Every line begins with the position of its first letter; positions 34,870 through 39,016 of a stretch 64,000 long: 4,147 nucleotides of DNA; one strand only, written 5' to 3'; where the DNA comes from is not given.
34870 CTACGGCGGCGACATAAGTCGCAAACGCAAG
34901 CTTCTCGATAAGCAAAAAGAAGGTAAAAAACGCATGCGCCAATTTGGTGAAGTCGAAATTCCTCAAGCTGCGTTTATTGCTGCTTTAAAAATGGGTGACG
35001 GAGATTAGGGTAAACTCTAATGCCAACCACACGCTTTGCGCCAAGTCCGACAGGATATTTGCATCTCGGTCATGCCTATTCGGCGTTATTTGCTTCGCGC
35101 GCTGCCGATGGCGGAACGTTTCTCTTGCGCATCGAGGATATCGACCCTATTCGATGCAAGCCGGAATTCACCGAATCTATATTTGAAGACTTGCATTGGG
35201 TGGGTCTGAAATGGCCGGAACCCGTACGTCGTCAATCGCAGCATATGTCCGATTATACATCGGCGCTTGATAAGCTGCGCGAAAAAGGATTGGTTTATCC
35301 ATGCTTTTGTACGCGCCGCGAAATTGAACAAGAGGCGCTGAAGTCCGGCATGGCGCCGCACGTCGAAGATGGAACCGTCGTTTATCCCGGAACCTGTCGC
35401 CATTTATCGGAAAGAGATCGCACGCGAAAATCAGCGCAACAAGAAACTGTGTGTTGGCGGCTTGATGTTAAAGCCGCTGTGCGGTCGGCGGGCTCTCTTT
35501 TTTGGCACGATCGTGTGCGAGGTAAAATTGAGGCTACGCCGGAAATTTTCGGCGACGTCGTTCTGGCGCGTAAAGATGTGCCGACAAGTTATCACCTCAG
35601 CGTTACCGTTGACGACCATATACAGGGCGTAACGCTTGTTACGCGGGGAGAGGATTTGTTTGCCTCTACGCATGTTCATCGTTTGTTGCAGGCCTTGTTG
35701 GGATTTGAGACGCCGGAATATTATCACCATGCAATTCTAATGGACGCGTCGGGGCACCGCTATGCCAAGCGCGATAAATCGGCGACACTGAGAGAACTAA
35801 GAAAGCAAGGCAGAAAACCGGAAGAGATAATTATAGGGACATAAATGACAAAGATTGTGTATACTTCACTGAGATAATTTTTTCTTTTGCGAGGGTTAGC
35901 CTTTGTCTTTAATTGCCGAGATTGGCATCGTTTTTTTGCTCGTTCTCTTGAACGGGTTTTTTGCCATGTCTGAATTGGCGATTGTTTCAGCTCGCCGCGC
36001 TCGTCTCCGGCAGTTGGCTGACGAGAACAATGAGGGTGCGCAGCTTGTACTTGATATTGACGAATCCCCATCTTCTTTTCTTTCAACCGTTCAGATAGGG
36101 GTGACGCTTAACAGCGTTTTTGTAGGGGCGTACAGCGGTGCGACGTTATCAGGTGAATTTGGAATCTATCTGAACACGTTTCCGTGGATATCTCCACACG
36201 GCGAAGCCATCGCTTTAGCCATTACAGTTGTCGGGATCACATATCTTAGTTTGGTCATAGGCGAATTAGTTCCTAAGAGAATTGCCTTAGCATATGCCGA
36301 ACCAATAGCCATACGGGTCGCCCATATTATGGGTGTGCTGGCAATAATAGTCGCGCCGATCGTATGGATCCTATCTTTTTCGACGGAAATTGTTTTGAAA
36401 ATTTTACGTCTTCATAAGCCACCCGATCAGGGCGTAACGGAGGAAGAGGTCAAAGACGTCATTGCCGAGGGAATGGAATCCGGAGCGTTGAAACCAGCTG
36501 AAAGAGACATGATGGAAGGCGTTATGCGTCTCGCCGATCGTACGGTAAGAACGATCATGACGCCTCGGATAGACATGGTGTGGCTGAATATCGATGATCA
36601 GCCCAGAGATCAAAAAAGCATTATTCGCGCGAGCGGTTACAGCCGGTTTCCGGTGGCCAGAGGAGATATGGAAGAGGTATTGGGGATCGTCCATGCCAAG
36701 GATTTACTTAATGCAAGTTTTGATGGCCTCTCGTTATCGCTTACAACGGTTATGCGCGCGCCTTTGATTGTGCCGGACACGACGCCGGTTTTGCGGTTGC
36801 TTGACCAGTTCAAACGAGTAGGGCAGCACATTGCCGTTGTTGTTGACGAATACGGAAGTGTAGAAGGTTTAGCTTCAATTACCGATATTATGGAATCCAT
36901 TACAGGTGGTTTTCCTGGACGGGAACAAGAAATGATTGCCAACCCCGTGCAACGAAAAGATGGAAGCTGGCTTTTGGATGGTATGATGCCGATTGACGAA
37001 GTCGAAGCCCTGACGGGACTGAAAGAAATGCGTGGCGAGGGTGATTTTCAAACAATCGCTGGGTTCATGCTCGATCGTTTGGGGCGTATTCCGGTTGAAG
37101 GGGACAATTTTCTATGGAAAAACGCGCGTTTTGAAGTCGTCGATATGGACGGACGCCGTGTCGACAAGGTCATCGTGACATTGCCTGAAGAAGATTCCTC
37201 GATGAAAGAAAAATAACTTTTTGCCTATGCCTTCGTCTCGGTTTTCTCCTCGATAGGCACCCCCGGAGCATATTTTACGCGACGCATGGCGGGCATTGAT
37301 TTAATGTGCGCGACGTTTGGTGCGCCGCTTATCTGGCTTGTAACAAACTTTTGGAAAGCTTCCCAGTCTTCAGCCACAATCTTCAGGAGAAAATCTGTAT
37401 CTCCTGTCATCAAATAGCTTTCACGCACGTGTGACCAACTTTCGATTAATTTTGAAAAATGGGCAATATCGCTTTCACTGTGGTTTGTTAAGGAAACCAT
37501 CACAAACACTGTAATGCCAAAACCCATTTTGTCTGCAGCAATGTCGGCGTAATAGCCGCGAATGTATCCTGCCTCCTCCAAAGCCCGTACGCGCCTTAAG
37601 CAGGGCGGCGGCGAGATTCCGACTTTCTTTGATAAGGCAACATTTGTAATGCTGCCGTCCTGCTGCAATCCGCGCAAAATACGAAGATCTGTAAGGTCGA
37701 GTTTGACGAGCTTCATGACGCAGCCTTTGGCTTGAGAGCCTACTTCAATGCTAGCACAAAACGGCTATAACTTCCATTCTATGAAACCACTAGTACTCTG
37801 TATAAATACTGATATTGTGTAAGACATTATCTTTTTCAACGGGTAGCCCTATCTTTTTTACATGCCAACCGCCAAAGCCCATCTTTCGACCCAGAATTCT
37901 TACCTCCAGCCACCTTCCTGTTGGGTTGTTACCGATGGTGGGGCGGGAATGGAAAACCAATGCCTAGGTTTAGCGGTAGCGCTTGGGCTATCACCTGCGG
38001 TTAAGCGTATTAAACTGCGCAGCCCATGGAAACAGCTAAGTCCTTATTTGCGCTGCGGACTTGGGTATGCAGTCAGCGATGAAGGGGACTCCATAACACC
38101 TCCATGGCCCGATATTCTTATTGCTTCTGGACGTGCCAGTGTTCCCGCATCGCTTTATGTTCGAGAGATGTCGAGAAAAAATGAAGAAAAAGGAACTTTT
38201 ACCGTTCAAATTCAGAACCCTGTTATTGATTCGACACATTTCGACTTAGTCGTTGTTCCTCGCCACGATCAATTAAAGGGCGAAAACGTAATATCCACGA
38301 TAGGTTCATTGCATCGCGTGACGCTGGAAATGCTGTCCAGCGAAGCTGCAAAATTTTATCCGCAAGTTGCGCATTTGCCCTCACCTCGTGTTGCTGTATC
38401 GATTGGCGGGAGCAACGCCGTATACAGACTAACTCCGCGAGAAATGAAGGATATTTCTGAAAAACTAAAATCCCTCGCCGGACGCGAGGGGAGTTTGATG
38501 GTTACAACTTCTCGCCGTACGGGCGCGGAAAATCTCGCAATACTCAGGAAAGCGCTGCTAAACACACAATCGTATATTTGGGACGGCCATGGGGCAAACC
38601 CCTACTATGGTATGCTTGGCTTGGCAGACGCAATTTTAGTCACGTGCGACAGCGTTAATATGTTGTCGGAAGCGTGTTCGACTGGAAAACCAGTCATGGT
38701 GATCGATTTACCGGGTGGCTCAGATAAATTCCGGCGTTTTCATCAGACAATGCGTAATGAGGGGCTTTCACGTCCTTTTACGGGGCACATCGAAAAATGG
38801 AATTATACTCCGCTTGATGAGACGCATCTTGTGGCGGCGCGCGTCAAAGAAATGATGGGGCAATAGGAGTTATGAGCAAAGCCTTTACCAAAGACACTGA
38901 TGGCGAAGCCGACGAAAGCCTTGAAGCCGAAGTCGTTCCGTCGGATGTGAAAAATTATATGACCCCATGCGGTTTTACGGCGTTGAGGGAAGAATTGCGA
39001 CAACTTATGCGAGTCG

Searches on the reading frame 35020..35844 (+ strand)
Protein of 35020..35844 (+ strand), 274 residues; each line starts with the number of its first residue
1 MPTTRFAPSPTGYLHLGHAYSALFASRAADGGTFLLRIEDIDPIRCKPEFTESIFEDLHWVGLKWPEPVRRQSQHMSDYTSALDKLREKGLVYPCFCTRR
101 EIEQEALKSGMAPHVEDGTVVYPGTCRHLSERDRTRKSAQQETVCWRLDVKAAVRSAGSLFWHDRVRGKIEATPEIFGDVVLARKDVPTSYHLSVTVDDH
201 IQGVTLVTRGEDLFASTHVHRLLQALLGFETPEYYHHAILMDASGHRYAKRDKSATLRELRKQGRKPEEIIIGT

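Call 36: search_protein_families(library=pfam, proteins=[window:35020-35844:+], max_evalue=0.00001)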
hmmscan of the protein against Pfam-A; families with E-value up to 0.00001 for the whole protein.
window:35020-35844:+ (274 aa): 1 family
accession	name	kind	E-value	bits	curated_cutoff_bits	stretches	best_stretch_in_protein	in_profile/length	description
PF00749.27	tRNA-synt_1c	-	8e-54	183.1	23.4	1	3-271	3-269/314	tRNA synthetases class I (E and Q), catalytic domain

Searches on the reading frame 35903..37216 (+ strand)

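Call 36: search_protein_families(library=pfam, proteins=[window:35903-37216:+], max_evalue=0.00001)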
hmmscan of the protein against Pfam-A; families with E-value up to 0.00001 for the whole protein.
window:35903-37216:+ (437 aa): 3 families
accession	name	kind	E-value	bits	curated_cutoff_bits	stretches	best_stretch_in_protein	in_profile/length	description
PF01595.25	CNNM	-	2e-47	161.6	28.4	1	9-200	2-181/181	Cyclin M transmembrane N-terminal domain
PF03471.22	CorC_HlyC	-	2.6e-24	85.5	27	1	350-428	2-80/81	Transporter associated domain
PF00571.33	CBS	-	2.9e-14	53.5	24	1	283-333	4-55/57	CBS domain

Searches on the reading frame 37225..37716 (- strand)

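Call 36: search_protein_families(library=pfam, proteins=[window:37225-37716:-], max_evalue=0.00001)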
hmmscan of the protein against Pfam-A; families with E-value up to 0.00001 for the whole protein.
window:37225-37716:- (163 aa): 4 families
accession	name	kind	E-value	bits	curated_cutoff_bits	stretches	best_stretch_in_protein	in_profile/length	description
PF13412.12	HTH_24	-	1.3e-18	66.7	21.9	1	6-53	1-48/48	Winged helix-turn-helix DNA-binding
PF01037.27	AsnC_trans_reg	-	1.2e-15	57.6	25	1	72-145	1-72/73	Lrp/AsnC ligand binding domain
PF13404.12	HTH_AsnC-type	-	7.7e-15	54.9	27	1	6-47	1-42/42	AsnC-type helix-turn-helix domain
PF01047.28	MarR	-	7.7e-06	26.1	24.6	0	8-53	3-48/59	MarR family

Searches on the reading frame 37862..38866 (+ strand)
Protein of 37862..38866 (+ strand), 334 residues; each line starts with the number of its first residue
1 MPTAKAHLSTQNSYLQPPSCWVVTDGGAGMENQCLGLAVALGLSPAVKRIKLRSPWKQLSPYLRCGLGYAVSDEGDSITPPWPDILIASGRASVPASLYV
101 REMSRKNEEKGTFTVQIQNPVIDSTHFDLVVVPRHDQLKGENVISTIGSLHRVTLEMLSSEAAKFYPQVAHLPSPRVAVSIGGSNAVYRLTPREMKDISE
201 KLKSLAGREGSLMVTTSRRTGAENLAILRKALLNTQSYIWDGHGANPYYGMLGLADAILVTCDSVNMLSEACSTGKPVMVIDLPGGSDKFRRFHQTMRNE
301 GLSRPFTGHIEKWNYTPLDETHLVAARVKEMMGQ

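Call 36: search_protein_families(library=pfam, proteins=[window:37862-38866:+], max_evalue=0.00001)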
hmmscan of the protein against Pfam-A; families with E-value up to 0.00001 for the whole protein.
window:37862-38866:+ (334 aa): 1 family
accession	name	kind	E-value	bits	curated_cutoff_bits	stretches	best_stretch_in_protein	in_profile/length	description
PF06258.17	Mito_fiss_Elm1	-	1.7e-105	353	27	1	28-331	1-303/304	Mitochondrial fission ELM1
